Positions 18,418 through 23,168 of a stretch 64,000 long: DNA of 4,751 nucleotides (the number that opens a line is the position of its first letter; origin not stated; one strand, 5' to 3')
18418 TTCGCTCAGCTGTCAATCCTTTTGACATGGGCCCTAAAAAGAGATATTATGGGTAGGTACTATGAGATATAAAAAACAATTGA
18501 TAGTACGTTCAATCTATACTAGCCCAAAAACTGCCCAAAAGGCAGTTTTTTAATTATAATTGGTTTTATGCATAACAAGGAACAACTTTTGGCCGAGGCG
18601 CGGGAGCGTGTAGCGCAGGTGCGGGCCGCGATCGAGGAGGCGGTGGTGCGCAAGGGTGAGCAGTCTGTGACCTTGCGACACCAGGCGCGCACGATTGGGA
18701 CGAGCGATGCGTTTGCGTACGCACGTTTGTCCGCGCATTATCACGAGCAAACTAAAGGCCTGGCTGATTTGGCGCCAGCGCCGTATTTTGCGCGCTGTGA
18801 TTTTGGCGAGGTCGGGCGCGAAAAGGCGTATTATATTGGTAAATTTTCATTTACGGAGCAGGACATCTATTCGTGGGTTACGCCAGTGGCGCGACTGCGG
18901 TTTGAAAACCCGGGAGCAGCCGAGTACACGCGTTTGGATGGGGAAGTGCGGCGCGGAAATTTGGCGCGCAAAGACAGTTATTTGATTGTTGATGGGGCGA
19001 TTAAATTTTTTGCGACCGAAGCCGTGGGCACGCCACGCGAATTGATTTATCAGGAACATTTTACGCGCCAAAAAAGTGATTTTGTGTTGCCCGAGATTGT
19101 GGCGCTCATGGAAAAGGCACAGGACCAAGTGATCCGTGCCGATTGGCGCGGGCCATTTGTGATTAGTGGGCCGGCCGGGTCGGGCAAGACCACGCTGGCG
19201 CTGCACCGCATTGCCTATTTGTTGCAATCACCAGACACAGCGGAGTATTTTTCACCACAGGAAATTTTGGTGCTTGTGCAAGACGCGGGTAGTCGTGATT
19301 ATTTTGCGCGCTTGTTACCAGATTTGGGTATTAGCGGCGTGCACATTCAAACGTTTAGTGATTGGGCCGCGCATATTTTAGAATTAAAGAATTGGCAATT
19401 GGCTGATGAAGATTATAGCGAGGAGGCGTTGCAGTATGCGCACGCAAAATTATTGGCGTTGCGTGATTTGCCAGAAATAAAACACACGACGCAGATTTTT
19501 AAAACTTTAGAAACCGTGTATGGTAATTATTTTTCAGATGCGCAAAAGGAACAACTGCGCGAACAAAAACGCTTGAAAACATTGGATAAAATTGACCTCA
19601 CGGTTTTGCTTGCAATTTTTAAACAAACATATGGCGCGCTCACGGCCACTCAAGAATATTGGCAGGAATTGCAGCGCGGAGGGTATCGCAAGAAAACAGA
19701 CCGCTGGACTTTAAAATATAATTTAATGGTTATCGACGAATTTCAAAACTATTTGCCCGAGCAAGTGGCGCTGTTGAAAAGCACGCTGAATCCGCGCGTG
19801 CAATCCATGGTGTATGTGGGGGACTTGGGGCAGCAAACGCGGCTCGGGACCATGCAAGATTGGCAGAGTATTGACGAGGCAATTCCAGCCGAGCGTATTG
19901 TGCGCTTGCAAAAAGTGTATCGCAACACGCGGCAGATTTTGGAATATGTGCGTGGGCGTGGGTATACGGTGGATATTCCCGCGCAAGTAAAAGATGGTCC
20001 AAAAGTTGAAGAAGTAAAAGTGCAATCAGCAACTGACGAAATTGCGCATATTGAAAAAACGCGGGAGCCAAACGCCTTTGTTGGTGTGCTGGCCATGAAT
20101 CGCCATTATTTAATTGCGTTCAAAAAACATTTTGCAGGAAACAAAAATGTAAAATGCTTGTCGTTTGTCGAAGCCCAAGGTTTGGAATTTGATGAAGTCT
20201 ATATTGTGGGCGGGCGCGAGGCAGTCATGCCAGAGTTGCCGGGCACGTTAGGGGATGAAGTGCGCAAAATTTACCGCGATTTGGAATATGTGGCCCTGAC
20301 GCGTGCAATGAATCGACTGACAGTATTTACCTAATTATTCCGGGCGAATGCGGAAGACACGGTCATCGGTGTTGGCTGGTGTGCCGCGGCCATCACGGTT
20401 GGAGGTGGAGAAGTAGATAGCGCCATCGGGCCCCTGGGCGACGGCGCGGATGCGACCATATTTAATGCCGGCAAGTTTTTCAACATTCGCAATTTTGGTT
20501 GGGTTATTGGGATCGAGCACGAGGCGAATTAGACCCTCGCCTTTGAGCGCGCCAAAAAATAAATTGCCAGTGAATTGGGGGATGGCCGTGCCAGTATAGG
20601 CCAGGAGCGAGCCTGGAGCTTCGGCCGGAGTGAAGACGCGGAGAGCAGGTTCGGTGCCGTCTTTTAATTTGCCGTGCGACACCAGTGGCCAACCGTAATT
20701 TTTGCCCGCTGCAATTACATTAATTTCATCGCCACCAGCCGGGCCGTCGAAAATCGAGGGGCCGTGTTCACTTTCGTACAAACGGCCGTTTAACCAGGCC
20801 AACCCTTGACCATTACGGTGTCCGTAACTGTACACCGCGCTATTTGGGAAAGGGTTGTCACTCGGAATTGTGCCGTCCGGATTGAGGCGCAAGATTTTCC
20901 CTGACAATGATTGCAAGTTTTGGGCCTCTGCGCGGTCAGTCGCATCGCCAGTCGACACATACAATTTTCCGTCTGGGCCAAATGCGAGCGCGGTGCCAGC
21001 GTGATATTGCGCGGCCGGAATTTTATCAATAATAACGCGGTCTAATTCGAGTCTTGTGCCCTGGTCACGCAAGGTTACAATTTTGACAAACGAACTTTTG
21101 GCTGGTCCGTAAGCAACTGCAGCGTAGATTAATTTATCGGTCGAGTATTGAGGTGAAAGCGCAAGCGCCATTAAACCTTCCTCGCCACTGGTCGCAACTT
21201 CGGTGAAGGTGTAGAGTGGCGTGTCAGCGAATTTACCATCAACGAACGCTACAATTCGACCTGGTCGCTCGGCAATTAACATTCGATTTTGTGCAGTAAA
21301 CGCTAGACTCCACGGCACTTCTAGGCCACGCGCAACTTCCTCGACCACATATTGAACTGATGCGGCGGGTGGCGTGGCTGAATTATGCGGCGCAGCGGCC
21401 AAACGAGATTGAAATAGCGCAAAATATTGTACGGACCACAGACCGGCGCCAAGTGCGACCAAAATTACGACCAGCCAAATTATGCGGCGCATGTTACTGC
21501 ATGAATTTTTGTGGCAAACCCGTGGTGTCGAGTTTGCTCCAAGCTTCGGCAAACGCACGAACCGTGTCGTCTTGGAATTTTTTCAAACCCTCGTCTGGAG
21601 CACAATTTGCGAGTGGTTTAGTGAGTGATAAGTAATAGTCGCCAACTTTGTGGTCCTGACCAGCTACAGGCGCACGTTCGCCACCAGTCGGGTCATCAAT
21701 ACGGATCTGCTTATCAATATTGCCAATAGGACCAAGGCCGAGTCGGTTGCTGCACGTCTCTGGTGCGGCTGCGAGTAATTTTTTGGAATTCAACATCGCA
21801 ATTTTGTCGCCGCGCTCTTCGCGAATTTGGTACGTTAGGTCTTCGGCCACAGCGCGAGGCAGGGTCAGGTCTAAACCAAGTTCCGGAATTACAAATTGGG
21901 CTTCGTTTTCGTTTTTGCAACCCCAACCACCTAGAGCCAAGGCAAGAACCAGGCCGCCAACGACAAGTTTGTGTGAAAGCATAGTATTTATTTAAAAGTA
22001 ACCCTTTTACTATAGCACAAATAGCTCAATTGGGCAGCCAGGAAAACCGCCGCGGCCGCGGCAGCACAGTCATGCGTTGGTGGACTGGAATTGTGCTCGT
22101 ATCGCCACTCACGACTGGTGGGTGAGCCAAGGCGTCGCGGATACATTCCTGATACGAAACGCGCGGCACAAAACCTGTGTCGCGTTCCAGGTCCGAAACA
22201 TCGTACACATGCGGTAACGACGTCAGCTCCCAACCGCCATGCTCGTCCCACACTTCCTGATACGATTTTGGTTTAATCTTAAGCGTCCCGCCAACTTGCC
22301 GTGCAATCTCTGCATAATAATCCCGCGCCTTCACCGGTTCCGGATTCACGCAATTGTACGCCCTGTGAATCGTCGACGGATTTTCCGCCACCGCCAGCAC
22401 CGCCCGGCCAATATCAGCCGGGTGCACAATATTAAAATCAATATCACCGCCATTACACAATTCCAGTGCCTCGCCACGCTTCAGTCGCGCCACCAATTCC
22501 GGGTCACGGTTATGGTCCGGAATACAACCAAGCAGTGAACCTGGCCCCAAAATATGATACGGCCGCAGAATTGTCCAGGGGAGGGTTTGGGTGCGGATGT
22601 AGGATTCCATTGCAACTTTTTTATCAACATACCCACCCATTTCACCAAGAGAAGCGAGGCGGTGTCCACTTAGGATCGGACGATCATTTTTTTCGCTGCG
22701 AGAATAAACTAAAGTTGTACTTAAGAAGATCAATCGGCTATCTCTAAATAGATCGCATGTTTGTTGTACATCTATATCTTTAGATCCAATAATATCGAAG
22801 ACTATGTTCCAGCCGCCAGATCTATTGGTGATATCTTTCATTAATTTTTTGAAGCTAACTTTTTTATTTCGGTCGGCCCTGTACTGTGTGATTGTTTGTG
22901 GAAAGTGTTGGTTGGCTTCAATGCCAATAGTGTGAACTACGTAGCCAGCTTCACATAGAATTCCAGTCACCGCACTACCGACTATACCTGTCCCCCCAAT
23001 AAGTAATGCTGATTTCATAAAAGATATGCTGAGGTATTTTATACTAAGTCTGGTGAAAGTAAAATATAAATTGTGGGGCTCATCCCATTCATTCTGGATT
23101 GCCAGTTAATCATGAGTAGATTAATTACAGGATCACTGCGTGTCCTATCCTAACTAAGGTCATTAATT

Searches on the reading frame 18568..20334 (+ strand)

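Call 84: search_protein_families(library=pfam, proteins=[window:18568-20334:+], max_evalue=0.00001)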
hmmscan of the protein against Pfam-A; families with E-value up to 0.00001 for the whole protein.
window:18568-20334:+ (588 aa): 4 families
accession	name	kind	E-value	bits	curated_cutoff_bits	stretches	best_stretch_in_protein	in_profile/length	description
PF00580.27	UvrD-helicase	-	4.8e-13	49.8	23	1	181-422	1-250/271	UvrD/REP helicase N-terminal domain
PF13245.12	AAA_19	-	7.9e-08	33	25.1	1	194-424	11-130/134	AAA domain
PF13361.12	UvrD_C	-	5.2e-07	29.8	25.6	1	448-586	210-345/350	UvrD-like helicase C-terminal domain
PF01443.25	Viral_helicase1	-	4.3e-06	27.2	21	0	381-588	57-228/228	Viral superfamily 1 RNA helicase core domain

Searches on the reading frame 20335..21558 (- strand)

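Call 85: search_protein_families(library=pfam, proteins=[window:20335-21558:-], max_evalue=0.00001)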
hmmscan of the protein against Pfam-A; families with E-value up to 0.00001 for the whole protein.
window:20335-21558:- (407 aa): 1 family
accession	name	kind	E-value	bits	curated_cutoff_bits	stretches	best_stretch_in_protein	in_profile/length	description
PF07995.17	GSDH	-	1.7e-85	287.7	25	1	79-391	1-329/332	Glucose / Sorbosone dehydrogenase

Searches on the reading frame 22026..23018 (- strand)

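Call 85: search_protein_families(library=pfam, proteins=[window:22026-23018:-], max_evalue=0.00001)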
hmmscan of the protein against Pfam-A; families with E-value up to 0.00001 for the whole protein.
window:22026-23018:- (330 aa): 2 families
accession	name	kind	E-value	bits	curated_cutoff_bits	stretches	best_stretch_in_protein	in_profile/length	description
PF01370.27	Epimerase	-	8e-13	48.8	20.9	1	94-222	108-238/240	NAD dependent epimerase/dehydratase family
PF13460.12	NAD_binding_10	-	1.9e-06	28.3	27.2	1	8-156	1-146/184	NAD(P)H-binding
